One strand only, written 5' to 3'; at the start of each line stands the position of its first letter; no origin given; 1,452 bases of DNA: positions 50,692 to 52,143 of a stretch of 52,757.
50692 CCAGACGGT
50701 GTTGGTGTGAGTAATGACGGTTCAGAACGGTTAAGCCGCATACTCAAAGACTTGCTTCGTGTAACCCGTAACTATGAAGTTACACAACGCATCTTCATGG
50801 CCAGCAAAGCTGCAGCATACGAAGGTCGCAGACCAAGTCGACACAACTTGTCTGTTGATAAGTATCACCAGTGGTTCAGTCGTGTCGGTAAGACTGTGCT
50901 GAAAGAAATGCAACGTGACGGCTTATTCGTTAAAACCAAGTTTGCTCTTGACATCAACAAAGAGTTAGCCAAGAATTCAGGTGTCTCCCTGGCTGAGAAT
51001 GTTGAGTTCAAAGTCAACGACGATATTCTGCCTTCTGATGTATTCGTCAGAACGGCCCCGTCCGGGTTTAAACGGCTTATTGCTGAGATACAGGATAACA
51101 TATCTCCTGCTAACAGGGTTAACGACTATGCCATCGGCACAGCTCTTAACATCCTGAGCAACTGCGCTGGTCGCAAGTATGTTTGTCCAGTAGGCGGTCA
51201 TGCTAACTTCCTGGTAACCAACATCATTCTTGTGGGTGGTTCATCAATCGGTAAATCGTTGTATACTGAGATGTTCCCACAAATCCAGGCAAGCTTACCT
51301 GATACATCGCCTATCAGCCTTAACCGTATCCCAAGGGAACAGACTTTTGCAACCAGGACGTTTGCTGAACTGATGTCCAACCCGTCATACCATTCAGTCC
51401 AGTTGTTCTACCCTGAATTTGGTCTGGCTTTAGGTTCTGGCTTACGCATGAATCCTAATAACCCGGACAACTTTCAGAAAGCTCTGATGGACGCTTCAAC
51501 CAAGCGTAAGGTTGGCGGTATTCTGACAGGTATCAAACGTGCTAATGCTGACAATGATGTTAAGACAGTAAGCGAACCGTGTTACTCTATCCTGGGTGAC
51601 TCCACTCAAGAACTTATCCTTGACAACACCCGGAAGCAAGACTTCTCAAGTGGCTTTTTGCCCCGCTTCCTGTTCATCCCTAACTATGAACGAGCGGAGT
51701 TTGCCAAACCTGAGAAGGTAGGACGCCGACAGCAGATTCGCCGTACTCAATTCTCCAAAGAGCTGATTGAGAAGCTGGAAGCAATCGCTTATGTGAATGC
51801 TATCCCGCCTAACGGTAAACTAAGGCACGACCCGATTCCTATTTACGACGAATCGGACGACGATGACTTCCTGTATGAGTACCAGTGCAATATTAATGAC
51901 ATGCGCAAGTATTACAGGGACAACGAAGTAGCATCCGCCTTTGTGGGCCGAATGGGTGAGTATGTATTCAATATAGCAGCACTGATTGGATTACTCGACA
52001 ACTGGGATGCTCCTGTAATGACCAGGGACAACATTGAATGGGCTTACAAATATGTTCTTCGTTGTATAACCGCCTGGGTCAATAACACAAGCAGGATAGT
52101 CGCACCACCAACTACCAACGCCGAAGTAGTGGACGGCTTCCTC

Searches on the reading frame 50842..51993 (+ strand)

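Call 77: search_protein_families(library=pfam, proteins=[window:50842-51993:+], max_evalue=5)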
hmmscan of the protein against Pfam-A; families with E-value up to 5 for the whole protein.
window:50842-51993:+ (384 aa): 1 family
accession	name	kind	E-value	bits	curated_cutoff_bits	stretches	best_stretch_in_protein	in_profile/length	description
PF13148.11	DUF3987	-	0.0011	18.7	27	1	238-383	188-328/364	Protein of unknown function (DUF3987)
